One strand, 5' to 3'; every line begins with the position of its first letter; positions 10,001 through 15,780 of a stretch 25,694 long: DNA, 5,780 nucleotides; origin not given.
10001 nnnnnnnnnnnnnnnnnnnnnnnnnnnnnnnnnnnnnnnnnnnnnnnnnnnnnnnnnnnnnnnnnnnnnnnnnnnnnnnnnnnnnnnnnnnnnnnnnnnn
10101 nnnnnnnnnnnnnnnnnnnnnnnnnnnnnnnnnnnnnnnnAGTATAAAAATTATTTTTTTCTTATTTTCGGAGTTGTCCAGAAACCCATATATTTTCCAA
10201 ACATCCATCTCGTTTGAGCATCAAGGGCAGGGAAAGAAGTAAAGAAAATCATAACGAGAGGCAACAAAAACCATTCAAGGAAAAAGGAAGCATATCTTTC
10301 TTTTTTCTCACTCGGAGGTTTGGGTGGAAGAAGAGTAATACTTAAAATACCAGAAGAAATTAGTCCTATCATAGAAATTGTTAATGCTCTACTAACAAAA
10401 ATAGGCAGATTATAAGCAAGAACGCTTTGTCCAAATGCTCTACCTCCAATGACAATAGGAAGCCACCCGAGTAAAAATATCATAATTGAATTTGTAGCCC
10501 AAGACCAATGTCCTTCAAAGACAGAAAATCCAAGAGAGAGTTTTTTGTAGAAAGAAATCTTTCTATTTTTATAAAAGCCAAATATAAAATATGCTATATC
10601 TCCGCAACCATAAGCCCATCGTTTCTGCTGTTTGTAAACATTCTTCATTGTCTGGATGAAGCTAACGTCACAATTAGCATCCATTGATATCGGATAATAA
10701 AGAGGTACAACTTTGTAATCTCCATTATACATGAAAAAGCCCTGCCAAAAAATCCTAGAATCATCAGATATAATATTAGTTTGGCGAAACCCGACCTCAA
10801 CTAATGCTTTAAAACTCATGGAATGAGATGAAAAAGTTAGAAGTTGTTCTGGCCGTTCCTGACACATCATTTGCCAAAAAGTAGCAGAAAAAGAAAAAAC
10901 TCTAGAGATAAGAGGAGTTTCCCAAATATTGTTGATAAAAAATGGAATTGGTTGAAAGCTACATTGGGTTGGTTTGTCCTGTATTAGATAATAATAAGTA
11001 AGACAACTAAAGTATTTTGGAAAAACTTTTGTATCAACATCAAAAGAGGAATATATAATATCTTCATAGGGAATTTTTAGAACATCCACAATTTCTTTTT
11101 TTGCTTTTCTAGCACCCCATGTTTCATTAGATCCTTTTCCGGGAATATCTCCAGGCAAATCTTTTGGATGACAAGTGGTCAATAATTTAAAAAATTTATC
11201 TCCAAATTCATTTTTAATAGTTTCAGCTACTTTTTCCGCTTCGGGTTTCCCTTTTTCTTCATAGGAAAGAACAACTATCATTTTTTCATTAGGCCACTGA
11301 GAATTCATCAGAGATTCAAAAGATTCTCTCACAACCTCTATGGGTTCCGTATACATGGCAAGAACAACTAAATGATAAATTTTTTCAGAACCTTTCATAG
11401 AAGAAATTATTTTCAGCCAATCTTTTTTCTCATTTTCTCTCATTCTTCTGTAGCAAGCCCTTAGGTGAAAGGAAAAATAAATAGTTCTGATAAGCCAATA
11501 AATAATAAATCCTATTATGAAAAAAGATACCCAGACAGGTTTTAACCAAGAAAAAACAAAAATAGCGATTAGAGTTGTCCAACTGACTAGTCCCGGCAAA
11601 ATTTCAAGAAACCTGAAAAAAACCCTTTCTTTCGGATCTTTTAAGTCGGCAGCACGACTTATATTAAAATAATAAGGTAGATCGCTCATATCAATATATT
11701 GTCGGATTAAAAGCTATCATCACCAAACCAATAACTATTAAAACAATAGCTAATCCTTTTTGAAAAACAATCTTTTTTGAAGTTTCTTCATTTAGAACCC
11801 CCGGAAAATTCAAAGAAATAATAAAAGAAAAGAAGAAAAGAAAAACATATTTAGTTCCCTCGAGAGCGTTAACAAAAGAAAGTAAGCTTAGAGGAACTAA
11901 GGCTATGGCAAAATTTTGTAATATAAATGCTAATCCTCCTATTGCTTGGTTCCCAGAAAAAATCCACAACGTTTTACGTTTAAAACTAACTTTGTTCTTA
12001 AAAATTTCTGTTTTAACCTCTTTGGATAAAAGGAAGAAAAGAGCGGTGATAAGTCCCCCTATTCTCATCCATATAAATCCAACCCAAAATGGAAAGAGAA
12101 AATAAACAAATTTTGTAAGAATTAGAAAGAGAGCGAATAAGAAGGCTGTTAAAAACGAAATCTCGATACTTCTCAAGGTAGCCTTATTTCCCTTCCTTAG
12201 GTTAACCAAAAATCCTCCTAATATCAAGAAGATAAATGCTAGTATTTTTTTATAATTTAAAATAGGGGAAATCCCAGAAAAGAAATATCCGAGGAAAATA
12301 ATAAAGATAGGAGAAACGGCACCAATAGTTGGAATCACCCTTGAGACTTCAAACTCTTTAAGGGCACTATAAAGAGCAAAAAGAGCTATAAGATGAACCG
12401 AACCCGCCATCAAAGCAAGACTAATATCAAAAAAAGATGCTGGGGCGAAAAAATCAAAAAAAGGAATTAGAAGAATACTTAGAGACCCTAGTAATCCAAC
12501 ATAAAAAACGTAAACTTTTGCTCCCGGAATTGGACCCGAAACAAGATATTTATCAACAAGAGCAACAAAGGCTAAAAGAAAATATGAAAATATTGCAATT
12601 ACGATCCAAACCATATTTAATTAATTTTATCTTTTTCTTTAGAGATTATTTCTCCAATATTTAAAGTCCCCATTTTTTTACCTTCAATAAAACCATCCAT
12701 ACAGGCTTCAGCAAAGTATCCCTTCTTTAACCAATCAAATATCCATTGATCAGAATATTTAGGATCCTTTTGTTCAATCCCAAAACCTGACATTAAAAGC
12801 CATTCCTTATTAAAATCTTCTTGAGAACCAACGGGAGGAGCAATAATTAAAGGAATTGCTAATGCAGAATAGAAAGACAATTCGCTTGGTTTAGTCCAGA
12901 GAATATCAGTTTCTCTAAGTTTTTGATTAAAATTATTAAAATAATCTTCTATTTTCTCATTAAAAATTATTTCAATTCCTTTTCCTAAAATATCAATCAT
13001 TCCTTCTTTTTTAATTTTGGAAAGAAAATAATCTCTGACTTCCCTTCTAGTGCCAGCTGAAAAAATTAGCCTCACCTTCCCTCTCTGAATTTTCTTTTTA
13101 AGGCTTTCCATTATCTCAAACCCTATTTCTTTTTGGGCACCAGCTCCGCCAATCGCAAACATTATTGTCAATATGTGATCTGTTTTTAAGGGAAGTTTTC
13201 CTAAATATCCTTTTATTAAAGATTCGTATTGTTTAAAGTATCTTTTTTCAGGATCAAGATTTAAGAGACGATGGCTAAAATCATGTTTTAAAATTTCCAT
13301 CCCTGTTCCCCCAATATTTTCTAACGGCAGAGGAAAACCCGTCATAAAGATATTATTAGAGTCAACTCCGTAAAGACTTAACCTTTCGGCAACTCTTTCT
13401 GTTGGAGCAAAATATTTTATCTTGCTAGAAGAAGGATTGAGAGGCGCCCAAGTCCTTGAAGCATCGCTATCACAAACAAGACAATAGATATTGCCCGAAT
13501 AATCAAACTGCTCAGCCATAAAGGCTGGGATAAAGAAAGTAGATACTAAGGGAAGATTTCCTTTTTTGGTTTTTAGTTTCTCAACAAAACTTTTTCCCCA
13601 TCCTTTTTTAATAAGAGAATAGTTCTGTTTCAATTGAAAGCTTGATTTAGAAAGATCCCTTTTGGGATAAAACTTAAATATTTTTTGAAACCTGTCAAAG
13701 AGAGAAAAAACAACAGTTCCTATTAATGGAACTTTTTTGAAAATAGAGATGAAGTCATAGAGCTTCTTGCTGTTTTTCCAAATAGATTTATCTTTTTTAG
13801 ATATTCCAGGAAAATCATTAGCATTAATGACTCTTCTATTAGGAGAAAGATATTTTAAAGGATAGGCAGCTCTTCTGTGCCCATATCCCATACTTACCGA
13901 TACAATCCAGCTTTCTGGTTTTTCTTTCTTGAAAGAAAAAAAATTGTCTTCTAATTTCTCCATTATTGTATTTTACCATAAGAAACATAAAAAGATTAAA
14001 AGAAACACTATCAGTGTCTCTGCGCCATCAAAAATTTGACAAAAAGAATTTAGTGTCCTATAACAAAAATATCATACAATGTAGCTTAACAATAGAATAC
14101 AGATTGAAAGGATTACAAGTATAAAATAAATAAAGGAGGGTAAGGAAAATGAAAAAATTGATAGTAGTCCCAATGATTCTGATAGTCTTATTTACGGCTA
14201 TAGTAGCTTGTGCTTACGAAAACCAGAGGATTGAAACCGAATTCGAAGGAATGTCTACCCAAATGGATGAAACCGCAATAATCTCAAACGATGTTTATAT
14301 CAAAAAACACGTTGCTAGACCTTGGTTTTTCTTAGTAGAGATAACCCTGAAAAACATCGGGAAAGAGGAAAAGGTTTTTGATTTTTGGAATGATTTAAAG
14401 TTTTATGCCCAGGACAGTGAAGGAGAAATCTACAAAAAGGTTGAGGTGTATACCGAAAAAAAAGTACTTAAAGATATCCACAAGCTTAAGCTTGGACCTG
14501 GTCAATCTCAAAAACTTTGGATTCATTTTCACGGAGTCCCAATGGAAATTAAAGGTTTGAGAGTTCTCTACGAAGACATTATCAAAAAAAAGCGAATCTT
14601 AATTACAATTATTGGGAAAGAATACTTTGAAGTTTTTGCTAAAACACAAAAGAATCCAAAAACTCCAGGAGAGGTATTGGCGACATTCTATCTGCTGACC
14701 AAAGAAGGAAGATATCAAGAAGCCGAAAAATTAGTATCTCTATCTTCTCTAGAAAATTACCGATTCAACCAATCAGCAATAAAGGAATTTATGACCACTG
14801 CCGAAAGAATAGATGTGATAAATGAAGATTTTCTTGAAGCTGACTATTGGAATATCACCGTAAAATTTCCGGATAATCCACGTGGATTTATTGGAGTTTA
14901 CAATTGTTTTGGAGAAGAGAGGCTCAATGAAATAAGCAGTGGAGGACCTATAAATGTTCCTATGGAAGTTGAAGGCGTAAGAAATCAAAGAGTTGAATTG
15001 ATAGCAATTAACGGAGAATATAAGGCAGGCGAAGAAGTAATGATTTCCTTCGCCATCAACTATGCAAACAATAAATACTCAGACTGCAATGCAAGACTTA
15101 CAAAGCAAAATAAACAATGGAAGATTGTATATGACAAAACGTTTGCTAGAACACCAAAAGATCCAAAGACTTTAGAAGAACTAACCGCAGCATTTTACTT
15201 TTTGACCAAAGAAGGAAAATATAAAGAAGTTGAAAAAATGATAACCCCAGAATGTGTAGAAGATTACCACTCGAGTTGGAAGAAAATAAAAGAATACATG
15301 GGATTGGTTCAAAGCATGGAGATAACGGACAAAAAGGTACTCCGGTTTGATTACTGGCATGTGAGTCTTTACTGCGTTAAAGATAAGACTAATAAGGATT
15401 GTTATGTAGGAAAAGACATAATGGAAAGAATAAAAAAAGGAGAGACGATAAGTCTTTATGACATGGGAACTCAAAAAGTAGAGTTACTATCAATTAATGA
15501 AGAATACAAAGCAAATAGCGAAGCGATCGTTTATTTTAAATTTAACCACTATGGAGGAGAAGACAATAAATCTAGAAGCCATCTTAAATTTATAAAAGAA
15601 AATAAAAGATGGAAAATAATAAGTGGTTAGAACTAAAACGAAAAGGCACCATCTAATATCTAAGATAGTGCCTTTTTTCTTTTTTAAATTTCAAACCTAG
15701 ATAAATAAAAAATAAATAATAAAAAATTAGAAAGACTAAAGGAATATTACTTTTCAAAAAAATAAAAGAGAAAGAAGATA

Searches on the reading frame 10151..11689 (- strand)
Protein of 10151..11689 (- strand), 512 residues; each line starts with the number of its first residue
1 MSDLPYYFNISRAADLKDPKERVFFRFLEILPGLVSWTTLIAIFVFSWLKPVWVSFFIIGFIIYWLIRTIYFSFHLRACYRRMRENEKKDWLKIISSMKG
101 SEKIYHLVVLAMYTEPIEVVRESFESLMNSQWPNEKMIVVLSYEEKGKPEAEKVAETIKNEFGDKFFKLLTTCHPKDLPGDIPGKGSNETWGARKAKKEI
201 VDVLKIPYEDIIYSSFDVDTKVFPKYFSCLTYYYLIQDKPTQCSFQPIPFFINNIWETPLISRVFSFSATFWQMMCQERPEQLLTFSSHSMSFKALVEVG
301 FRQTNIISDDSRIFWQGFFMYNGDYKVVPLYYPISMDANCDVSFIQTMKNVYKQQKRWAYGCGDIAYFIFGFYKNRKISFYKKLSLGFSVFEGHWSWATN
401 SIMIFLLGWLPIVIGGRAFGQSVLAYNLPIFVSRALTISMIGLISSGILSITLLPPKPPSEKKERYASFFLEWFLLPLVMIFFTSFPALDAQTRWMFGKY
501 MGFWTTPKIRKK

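Call 12: search_protein_families(library=pfam, proteins=[window:10151-11689:-], max_evalue=0.001)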
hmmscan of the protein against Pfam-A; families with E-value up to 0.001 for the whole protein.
window:10151-11689:- (512 aa): 1 family
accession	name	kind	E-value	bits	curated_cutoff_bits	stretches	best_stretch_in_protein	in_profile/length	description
PF13632.12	Glyco_trans_2_3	-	0.00032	21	27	1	290-413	78-153/198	Glycosyl transferase family group 2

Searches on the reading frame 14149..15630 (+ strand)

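Call 12: search_protein_families(library=pfam, proteins=[window:14149-15630:+], max_evalue=0.001)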
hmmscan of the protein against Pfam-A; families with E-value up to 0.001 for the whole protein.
window:14149-15630:+ (493 aa): 1 family
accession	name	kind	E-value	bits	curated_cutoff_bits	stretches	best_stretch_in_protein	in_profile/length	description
PF11611.13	DUF4352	-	0.00093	19.9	25.9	0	59-148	36-120/122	Domain of unknown function (DUF4352)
